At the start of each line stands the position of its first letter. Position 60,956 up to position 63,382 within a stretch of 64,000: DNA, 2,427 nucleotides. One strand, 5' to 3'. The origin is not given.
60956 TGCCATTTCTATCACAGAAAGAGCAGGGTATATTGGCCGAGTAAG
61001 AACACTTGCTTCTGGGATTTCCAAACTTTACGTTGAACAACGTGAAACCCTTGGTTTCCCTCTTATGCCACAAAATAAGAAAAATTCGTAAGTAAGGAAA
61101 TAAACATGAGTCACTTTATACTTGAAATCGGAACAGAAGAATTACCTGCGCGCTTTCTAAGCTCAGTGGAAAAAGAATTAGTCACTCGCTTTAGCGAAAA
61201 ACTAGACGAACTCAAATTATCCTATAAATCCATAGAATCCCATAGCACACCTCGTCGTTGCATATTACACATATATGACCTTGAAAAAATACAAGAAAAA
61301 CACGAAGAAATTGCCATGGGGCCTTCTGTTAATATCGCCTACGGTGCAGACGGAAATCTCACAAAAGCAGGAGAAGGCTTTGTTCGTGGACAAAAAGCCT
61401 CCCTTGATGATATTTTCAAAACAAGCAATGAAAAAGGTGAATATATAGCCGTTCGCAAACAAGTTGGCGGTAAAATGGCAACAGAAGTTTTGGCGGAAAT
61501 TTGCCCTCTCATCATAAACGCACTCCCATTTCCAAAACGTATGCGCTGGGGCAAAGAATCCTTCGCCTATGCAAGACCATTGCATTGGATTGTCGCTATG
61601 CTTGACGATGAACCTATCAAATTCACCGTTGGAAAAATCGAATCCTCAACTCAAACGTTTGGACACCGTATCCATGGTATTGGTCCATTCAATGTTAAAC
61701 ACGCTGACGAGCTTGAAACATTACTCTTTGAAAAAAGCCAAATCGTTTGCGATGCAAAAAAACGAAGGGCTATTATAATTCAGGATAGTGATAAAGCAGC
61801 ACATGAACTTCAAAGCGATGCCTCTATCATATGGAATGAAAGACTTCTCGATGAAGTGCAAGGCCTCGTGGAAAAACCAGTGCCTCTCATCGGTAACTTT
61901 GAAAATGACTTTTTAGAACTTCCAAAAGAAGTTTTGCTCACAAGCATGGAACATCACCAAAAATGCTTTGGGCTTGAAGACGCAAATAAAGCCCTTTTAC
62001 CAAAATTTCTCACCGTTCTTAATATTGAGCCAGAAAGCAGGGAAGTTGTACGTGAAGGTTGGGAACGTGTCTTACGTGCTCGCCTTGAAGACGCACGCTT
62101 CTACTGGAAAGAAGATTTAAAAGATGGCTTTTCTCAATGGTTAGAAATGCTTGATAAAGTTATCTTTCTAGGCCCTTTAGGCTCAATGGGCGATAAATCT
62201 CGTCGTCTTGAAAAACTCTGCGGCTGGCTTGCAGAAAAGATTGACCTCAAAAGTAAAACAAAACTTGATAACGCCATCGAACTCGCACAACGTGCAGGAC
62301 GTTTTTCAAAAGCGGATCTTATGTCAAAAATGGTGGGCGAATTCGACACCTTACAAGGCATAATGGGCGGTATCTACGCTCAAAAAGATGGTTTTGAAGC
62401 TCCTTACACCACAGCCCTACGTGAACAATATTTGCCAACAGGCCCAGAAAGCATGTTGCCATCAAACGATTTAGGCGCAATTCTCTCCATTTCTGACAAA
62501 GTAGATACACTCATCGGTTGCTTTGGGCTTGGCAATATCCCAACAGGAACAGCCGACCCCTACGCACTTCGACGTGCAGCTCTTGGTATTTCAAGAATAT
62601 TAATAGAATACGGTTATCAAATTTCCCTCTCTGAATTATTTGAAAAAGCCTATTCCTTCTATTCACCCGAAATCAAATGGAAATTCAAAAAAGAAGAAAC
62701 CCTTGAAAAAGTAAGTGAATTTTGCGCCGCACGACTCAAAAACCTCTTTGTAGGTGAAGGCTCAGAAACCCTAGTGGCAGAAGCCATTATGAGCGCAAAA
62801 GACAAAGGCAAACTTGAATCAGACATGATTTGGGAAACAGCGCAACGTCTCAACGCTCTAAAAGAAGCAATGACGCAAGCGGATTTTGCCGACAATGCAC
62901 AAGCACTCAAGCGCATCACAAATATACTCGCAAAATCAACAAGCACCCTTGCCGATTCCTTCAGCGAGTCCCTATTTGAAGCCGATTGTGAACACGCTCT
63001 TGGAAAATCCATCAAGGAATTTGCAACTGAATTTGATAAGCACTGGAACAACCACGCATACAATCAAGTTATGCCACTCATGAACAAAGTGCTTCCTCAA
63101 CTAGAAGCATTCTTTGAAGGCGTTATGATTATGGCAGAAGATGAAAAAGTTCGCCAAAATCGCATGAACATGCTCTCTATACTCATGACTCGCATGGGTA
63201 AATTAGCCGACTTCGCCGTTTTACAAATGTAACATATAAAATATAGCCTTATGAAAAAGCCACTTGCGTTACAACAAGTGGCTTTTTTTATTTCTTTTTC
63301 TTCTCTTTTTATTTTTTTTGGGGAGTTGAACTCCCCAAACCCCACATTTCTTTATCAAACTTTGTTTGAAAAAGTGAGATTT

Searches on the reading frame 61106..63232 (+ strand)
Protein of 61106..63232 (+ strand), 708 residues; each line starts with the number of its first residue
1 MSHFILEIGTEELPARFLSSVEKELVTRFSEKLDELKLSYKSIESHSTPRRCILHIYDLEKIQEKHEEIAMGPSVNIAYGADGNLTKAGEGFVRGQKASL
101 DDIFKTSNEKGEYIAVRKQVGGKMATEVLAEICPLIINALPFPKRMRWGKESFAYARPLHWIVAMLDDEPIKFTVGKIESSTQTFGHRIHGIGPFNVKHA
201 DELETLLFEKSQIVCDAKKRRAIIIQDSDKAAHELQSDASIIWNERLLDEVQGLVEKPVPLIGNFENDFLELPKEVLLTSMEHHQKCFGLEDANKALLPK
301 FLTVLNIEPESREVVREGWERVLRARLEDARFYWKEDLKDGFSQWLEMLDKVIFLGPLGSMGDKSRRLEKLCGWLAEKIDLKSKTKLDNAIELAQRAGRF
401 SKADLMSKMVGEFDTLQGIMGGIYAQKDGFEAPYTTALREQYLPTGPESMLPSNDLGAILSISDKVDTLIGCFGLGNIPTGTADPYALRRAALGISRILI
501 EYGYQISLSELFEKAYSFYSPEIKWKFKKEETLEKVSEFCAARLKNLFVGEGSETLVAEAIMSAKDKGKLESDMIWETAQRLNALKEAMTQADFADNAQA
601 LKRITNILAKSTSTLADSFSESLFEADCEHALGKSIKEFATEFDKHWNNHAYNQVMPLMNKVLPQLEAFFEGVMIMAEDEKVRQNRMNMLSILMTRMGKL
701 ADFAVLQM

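Call 53: search_protein_families(library=pfam, proteins=[window:61106-63232:+])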
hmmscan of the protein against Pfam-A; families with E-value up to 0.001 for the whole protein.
window:61106-63232:+ (708 aa): 2 families
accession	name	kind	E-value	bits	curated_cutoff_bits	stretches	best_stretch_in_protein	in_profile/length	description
PF02092.22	tRNA_synt_2f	-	4.9e-186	620.2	29.2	1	4-562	1-535/536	Glycyl-tRNA synthetase beta subunit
PF05746.21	DALR_1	-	4.2e-08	33.7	22.3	1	600-693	4-98/117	DALR anticodon binding domain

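Call 56: find_encoding_contigs(protein=window:61106-63232:+, flank=10000, max_places=4)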
Protein window:61106-63232:+ (708 aa): 3 contigs read that carry it; 1 place shown.
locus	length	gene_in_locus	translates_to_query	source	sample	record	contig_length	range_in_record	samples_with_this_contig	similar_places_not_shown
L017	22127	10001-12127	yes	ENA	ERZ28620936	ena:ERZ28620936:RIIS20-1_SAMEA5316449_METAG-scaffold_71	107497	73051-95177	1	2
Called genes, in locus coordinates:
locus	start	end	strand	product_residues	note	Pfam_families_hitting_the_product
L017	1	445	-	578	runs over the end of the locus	-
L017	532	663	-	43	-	-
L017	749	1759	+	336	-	PF13185:GAF_2 (weak), PF01590:GAF (weak), PF13185:GAF_2 (weak)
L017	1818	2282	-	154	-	PF00293:NUDIX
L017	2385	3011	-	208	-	PF01300:Sua5_yciO_yrdC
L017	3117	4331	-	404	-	PF11376:DUF3179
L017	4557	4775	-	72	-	PF04325:DUF465 (weak)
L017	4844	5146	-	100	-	PF02325:CCB3_YggT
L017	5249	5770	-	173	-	-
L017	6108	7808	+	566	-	PF02776:TPP_enzyme_N, PF00205:TPP_enzyme_M, PF02775:TPP_enzyme_C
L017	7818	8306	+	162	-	PF01842:ACT, PF22629:ACT_AHAS_ss, PF13710:ACT_5, PF10369:ALS_ss_C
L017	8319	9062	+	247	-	PF11967:RecO_N, PF02565:RecO_C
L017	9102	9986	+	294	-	PF02091:tRNA-synt_2e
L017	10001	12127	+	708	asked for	PF02092:tRNA_synt_2f, PF05746:DALR_1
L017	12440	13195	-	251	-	-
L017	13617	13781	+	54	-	-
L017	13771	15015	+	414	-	PF00817:IMS, PF11798:IMS_HHH (weak), PF11799:IMS_C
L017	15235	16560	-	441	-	PF03054:tRNA_Me_trans, PF20259:tRNA_Me_trans_M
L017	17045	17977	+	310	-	PF01022:HTH_5, PF01209:Ubie_methyltran, PF13489:Methyltransf_23, PF13847:Methyltransf_31, PF08241:Methyltransf_11, PF08242:Methyltransf_12, PF13649:Methyltransf_25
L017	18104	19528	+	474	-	PF05221:AdoHcyase, PF00670:AdoHcyase_NAD, PF02826:2-Hacid_dh_C, PF07991:KARI_N (faint)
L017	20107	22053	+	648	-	PF07973:tRNA_SAD, PF00587:tRNA-synt_2b, PF03129:HGTP_anticodon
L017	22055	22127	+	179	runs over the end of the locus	PF05198:IF3_N, PF00707:IF3_C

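Call 63: search_protein_families(library=pfam, proteins=[L017:12440-13195:-])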
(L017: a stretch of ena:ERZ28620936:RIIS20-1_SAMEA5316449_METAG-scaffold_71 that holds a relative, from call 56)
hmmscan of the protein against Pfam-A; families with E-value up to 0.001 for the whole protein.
L017:12440-13195:- (251 aa): 0 families
